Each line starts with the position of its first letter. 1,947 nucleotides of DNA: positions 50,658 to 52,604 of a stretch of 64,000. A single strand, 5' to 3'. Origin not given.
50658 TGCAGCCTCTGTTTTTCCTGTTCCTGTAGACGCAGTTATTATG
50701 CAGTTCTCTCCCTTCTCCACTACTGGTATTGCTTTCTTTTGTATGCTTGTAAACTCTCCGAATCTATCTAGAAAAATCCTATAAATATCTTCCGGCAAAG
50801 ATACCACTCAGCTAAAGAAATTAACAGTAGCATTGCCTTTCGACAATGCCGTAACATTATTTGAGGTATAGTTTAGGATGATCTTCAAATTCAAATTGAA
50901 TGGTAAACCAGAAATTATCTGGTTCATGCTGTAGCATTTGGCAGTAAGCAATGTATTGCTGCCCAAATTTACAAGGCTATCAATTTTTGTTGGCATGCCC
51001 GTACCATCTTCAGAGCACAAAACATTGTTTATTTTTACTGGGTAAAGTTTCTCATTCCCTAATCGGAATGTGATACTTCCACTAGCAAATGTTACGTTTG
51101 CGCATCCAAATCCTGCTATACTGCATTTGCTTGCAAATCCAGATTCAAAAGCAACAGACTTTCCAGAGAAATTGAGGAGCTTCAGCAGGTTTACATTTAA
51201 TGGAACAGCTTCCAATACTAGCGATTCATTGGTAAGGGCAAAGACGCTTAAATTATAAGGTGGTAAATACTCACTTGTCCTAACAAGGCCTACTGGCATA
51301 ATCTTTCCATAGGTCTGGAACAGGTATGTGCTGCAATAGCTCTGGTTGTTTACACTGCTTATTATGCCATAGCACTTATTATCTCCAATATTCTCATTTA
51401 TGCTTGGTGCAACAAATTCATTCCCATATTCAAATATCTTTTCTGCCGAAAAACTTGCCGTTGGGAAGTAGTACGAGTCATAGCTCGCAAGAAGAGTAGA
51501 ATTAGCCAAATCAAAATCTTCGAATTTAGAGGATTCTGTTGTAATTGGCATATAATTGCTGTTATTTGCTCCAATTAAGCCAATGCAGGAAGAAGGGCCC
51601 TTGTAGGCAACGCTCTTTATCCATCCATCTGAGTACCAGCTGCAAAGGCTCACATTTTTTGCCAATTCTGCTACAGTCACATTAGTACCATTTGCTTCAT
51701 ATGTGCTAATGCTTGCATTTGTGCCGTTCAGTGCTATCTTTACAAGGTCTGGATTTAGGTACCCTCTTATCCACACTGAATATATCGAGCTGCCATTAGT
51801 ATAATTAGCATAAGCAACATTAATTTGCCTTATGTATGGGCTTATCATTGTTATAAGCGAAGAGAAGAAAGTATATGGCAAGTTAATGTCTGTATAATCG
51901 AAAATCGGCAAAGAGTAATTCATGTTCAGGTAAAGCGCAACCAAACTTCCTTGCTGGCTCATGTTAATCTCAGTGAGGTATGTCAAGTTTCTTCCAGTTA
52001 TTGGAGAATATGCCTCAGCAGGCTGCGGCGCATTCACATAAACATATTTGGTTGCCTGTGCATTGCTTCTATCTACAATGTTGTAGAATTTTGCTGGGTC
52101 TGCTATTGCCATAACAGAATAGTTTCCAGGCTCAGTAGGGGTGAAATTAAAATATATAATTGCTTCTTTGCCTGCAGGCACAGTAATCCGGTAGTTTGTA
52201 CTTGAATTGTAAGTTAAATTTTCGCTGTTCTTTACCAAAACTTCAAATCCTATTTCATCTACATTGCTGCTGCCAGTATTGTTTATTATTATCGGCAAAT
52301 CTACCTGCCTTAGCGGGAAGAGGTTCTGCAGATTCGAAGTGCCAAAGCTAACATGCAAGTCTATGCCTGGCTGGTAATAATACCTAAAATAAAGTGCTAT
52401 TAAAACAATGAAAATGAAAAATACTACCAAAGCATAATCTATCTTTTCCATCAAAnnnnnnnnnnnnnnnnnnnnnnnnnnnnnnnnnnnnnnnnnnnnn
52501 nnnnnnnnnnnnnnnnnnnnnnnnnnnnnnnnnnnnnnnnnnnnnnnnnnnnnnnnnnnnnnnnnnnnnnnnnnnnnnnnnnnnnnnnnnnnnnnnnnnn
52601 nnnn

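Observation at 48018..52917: Translationally coupled string: wHTH-like protein, sequon-rich CARDB-like surface protein, Lhr helicase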

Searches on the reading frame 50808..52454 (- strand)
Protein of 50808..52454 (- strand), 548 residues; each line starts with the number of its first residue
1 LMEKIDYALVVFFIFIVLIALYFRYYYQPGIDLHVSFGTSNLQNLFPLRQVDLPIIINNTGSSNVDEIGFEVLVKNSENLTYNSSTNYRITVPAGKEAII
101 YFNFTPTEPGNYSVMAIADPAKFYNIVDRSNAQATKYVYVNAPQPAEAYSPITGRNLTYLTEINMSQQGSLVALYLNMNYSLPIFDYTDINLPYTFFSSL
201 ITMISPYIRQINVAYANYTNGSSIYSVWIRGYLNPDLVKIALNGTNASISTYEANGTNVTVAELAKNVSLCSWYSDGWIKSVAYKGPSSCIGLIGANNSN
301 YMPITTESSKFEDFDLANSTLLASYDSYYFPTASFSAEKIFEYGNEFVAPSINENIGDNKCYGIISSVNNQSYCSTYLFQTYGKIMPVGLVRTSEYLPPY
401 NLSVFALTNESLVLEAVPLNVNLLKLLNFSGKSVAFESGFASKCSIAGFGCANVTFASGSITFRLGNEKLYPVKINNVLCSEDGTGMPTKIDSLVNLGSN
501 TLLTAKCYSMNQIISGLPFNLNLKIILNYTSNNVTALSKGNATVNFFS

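Call 5: search_protein_families(library=pfam, proteins=[window:50808-52454:-], max_evalue=0.1)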
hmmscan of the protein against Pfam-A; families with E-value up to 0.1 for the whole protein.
window:50808-52454:- (548 aa): 1 family
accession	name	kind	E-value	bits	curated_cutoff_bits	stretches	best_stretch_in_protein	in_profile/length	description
PF07705.17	CARDB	-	0.0068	17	22.7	1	32-121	3-86/101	CARDB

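Call 7: search_protein_families(library=ncbifam, proteins=[window:50808-52454:-], max_evalue=0.1)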
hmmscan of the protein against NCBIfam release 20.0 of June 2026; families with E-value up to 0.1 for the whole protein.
window:50808-52454:- (548 aa): 0 families

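Call 8: find_homologous_proteins(query=window:50808-52454:-)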
Query window:50808-52454:- (548 aa): 16 proteins with E <= 0.001 among 8000 candidates.
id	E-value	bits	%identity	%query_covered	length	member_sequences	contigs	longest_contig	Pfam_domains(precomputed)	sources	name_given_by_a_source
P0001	0.0e+0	1201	100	100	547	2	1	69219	-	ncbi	ncbi:MAG: hypothetical protein ACP5RF_01010 [Candidatus Micrarchaeia archaeon]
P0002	1.9e-263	893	72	100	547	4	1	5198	-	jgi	-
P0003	2.3e-151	523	49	100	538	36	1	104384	PF07705.18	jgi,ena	-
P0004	2.8e-146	506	47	100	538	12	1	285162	PF07705.18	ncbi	ncbi:MAG: CARDB domain-containing protein [Candidatus Micrarchaeota archaeon]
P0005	7.9e-144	498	46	100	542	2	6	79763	PF07705.18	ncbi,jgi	ncbi:MAG: CARDB domain-containing protein [Candidatus Micrarchaeia archaeon]|jgi:hypothetical protei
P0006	8.9e-142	492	45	100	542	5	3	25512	PF07705.18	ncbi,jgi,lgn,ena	-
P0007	1.4e-140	488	45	100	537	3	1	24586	PF07705.18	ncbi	-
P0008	1.1e-127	445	43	100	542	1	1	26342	PF07705.18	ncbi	ncbi:MAG: CARDB domain-containing protein [Candidatus Micrarchaeia archaeon]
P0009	2.1e-95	339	35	94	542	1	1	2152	PF07705.18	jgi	jgi:hypothetical protein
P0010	1.3e-90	323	35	95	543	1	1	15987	PF07705.18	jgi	jgi:hypothetical protein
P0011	2.2e-88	315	36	99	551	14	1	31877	-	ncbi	ncbi:MAG: hypothetical protein QXZ01_00965 [Candidatus Micrarchaeaceae archaeon]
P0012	2.0e-81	292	32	99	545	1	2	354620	PF07705.18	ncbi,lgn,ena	-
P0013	1.5e-72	263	33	97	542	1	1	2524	PF07705.18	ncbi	-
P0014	7.9e-71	258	33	91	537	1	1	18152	-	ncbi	-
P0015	1.3e-59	220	33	93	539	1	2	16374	-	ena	-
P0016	2.5e-12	64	24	76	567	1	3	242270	PF07705.18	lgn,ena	-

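Call 9: find_related_loci(query=window:50808-52454:-, collection=genome_contigs, flank=6000)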
Query window:50808-52454:- (548 aa) in genome_contigs; peptide patterns used: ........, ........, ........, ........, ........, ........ (x = any residue, [..] = any of these).
57 stretches matched a pattern, but none encodes a relative of the query by tblastn (E <= 1e-3).

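Call 10: find_encoding_contigs(protein=P0004, flank=6000, max_places=2)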
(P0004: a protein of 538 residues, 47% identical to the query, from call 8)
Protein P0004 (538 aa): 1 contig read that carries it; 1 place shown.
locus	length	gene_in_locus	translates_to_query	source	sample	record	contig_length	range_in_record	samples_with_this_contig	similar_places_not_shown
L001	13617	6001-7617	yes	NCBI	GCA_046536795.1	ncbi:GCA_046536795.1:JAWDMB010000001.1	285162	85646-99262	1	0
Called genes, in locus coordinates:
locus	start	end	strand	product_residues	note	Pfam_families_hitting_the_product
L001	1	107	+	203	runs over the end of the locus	PF13549:ATP-grasp_5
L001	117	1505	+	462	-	PF02629:CoA_binding, PF13380:CoA_binding_2, PF00549:Ligase_CoA (faint), PF13607:Succ_CoA_lig, PF19045:Ligase_CoA_2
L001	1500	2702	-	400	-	PF00149:Metallophos (weak), PF12850:Metallophos_2 (faint)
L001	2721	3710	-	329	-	PF01368:DHH, PF02272:DHHA1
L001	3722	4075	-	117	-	-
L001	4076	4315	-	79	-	-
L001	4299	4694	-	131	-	-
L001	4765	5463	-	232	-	PF01904:DUF72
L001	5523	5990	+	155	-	-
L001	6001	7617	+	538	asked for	PF07705:CARDB (weak)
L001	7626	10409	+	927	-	PF00270:DEAD, PF04851:ResIII, PF00271:Helicase_C, PF19306:WHD_Lhr, PF08494:DEAD_assoc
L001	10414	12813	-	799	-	PF00521:DNA_topoisoIV, PF03989:DNA_gyraseA_C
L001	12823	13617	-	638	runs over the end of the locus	PF02518:HATPase_c, PF00204:DNA_gyraseB, PF01751:Toprim, PF00986:DNA_gyraseB_C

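Call 11: find_encoding_contigs(protein=P0012, flank=6000, max_places=2)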
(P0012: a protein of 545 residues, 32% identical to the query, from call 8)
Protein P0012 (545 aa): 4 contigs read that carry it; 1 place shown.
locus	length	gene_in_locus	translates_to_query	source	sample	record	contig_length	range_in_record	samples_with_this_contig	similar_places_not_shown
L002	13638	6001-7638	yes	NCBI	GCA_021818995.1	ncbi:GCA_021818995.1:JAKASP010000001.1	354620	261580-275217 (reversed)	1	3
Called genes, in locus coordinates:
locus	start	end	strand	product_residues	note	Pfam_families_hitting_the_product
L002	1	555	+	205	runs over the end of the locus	PF13549:ATP-grasp_5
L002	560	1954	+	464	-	PF02629:CoA_binding, PF13380:CoA_binding_2, PF13607:Succ_CoA_lig, PF19045:Ligase_CoA_2 (faint), PF00549:Ligase_CoA (faint)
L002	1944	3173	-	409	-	PF00149:Metallophos, PF12850:Metallophos_2 (weak)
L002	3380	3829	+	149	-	-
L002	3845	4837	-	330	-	PF01368:DHH, PF02272:DHHA1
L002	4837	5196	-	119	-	PF01920:Prefoldin_2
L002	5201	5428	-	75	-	-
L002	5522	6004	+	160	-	-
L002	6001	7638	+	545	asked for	PF07705:CARDB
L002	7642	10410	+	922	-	PF00270:DEAD, PF04851:ResIII, PF00271:Helicase_C, PF19306:WHD_Lhr, PF08494:DEAD_assoc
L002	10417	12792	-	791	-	PF00521:DNA_topoisoIV, PF03989:DNA_gyraseA_C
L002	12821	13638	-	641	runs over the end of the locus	PF02518:HATPase_c, PF00204:DNA_gyraseB, PF01751:Toprim, PF00986:DNA_gyraseB_C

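Call 12: find_encoding_contigs(protein=P0011, flank=6000, max_places=2)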
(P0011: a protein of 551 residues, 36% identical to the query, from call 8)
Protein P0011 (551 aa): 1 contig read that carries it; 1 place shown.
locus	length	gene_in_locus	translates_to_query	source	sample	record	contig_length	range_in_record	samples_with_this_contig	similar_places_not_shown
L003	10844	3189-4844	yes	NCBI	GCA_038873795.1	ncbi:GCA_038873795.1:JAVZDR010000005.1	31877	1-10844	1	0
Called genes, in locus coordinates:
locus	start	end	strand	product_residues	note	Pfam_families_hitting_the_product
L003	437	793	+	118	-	-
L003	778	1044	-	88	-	-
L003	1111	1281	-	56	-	-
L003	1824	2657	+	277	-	PF01925:TauE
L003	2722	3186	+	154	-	-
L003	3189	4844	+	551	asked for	-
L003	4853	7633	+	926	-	PF00270:DEAD, PF04851:ResIII, PF00271:Helicase_C, PF19306:WHD_Lhr, PF08494:DEAD_assoc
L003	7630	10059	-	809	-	PF00521:DNA_topoisoIV, PF03989:DNA_gyraseA_C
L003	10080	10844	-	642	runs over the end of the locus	PF02518:HATPase_c, PF00204:DNA_gyraseB, PF01751:Toprim, PF00986:DNA_gyraseB_C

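Call 13: find_encoding_contigs(protein=P0016, flank=6000, max_places=2)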
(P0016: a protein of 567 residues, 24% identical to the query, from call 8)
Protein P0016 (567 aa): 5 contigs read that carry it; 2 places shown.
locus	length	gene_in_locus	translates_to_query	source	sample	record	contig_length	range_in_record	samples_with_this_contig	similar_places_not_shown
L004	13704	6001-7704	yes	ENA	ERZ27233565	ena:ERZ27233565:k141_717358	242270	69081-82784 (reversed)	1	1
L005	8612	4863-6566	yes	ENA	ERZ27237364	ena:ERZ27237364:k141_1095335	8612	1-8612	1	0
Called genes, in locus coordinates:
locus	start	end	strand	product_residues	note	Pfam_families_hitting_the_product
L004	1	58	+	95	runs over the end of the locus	PF00708:Acylphosphatase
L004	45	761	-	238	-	-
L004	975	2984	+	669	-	PF03030:H_PPase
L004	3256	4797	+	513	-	PF14321:DUF4382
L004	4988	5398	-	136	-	-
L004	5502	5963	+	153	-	-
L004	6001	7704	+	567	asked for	PF07705:CARDB (weak)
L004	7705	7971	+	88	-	-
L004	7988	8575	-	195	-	-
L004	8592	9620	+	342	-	PF00146:NADHdh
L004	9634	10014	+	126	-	PF13183:Fer4_8 (faint), PF12797:Fer4_2 (faint), PF00037:Fer4 (weak), PF14697:Fer4_21, PF12838:Fer4_7, PF13187:Fer4_9, PF13484:Fer4_16 (weak), PF00037:Fer4 (weak), +2 more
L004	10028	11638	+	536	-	PF10102:DUF2341 (faint)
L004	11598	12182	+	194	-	-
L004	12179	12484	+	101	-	PF00420:Oxidored_q2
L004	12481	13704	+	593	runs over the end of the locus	PF00662:Proton_antipo_N (weak), PF00361:Proton_antipo_M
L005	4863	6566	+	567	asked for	PF07705:CARDB (weak)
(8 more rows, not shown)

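Call 14: find_encoding_contigs(protein=P0014, flank=6000, max_places=2)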
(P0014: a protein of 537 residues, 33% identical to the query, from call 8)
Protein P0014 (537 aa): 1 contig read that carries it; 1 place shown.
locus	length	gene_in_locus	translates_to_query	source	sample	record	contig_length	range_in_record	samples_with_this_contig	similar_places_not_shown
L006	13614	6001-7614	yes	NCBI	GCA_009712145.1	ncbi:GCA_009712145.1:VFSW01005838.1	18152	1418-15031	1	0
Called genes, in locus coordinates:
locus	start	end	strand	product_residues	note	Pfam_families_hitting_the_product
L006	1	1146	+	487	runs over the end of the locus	PF01406:tRNA-synt_1e, PF09334:tRNA-synt_1g (faint)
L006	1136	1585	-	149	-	-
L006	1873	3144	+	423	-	PF00009:GTP_EFTU, PF01926:MMR_HSR1 (faint), PF03144:GTP_EFTU_D2, PF03143:GTP_EFTU_D3, PF22594:GTP-eEF1A_C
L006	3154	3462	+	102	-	PF00338:Ribosomal_S10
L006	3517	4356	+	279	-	PF04909:Amidohydro_2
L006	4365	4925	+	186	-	PF06941:NT5C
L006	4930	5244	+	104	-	PF12647:RNHCP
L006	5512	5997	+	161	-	-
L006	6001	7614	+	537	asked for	-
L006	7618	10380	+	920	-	PF00270:DEAD, PF04851:ResIII, PF00271:Helicase_C, PF19306:WHD_Lhr, PF08494:DEAD_assoc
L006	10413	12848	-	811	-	PF00521:DNA_topoisoIV, PF03989:DNA_gyraseA_C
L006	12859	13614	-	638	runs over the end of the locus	PF02518:HATPase_c, PF00204:DNA_gyraseB, PF01751:Toprim, PF00986:DNA_gyraseB_C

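Call 40: predict_structure(alignment_id=A2)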
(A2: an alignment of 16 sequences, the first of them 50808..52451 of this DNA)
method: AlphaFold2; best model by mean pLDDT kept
length: 547 residues; sequences in the alignment: 16
mean_pLDDT: 84.9   pTM: 0.66
mean pLDDT of the five models: 84.9, 84.5, 74.3, 73.9, 73.8
residues with pLDDT >= 90: 153; 70-90: 353; 50-70: 40; < 50: 1
segments of 3 or more residues with pLDDT < 50: none
pLDDT, mean of each block of 10 residues (from residue 1): 75 86 71 83 76 89 84 79 82 88 85 89 84 89 64 82 91 89 81 88 89 89 89 84 85 83 89 87 88 69 75 88 90 89 91 83 82 87 77 91 91 87 86 80 88 87 91 94 89 90 91 75 92 90 71
secondary structure, 60 per line:
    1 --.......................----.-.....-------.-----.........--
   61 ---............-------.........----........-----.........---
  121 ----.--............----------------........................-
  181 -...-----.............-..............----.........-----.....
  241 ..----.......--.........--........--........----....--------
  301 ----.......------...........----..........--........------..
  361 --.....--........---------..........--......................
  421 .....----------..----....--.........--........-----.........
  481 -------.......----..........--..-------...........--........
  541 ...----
elements in order: H3-25 E32-36 E50-58 E64-75 E83-91 E96-103 E109-117 H128-131 E132-139 E156-165 H166-179 H190-202 E207-217 E222-230 H236-242 E247-253 E256-264 E267-274 E277-284 H289-292 H305-311 E318-328 E333-342 E345-352 E363-367 E370-377 E387-396 E399-408 H409-425 E442-445 E448-456 E459-466 E472-480 E488-494 E499-508 E520-530 E533-543

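Call 45: fold_search(model_id=the predicted structure, library=pdb)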
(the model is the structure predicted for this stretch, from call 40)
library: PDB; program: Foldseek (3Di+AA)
matches with E <= 10: 1608; with E <= 0.001: 94
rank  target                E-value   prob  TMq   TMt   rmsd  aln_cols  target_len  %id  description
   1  3idu_A                2.2e-06  1.00  0.17  0.75   2.8       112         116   20  Crystal Structure of the CARDB domain of the PF1109 protein in complex with di-metal ions from Pyrococcus furiosus, No (released 2009-08-04)
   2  2kl6_MODEL_1_A        3.2e-06  1.00  0.19  0.87   2.3       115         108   21  Solution NMR structure of the CARDB domain of PF1109 from Pyrococcus furiosus. Northeast Structural Genomics C (released 2009-08-25)
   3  3idu_B                4.1e-06  1.00  0.18  0.81   2.7       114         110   20  Crystal Structure of the CARDB domain of the PF1109 protein in complex with di-metal ions from Pyrococcus furiosus, No (released 2009-08-04)
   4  2v43_B                3.3e-05  0.96  0.11  0.20  22.5       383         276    8  Crystal structure of RseB: a sensor for periplasmic stress response in E. coli (released 2007-08-28)
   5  9u61_E                3.4e-05  0.97  0.15  0.07  31.3       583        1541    9  CP/MBL pathways C3 convertase C4b2a and C3 complex (released 2026-01-14)
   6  5jpm_A                4.6e-05  0.97  0.15  0.13  30.3       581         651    7  Structure of the complex of human complement C4 with MASP-2 rebuilt using iMDFF (released 2016-08-10)
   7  9qj4_B                5.7e-05  1.00  0.16  0.25  23.2       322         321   11  Structure of the Complement classical and lectin pathway proconvertase, C4b2 (released 2025-12-24)
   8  3s3p_A                6.9e-05  0.82  0.15  0.14  22.2       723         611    8  Transglutaminase 2 in complex with a novel inhibitor (released 2012-06-06)
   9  7akk_E                9.3e-05  0.91  0.15  0.16  25.2       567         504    9  Structure of a complement factor-receptor complex (released 2022-04-13)
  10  8cem_F                9.8e-05  0.91  0.15  0.13  29.3       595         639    8  Structure of bovine native C3, re-refinement (released 2023-04-05)
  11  8uin_A                1.1e-04  0.87  0.15  0.13  29.6       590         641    9  Structure of the C3bBb-albicin complex (released 2024-05-08)
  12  3frp_A                1.3e-04  0.84  0.15  0.14  38.4       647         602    9  Crystal Structure of Cobra Venom Factor, a Co-factor for C3- and C5 convertase CVFBb (released 2009-04-28)
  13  8ayh_C                1.5e-04  0.92  0.16  0.14  30.5       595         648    9  Structure of Complement C5 in Complex with small molecule inhibitor and CVF (released 2022-12-21)
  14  8p0x_P                1.5e-04  0.94  0.14  0.23  20.7       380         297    9  Structure of the human Commander complex Retriever Subcomplex (released 2024-03-20)
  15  9ijj_C                1.5e-04  0.89  0.17  0.10  33.3       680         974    8  In situ structure of the central apparatus in mouse sperm axoneme. (released 2025-06-04)
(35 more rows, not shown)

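Call 59: search_protein_families(library=padloc, proteins=[window:50808-52454:-], max_evalue=0.01)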
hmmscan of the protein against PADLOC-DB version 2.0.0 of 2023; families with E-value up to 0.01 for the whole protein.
window:50808-52454:- (548 aa): 0 families

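Call 60: search_solved_structures(query=A2, max_evalue=1)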
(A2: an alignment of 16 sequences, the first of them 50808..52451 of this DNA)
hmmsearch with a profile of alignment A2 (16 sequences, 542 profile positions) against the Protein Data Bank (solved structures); distinct sequences matched with E-value up to 1: 2.
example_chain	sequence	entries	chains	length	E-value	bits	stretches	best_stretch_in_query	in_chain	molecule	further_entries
3idu_A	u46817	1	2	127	4.8e-10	41.7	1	50-132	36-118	Uncharacterized protein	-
2kl6_A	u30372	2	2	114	1.3e-09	40.3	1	50-133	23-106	Uncharacterized protein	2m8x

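Call 69: find_homologous_proteins(query=A4, max_evalue=0.001)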
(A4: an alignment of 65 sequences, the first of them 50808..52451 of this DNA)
Query A4 (65 sequences) (547 aa, profile of the alignment): 11 proteins with E <= 0.001 among 8000 candidates.
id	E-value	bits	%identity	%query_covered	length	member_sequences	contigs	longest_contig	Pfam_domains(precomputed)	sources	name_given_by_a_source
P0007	6.7e-183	627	45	100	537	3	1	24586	PF07705.18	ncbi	-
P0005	2.2e-182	626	46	100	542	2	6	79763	PF07705.18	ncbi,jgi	ncbi:MAG: CARDB domain-containing protein [Candidatus Micrarchaeia archaeon]|jgi:hypothetical protei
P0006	3.2e-182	625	45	100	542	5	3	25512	PF07705.18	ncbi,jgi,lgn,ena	-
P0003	6.4e-180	617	49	100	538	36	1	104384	PF07705.18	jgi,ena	-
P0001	1.7e-178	613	100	100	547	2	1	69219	-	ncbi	ncbi:MAG: hypothetical protein ACP5RF_01010 [Candidatus Micrarchaeia archaeon]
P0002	7.0e-175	601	72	100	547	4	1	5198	-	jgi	-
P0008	3.2e-173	595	43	100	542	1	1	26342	PF07705.18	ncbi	ncbi:MAG: CARDB domain-containing protein [Candidatus Micrarchaeia archaeon]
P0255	3.7e-170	585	31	99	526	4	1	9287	PF07705.18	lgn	-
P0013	1.3e-169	583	33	97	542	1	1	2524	PF07705.18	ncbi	-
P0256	4.0e-160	552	30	99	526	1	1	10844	PF07705.18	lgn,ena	-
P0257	2.2e-135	470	30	99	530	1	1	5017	PF07705.18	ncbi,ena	-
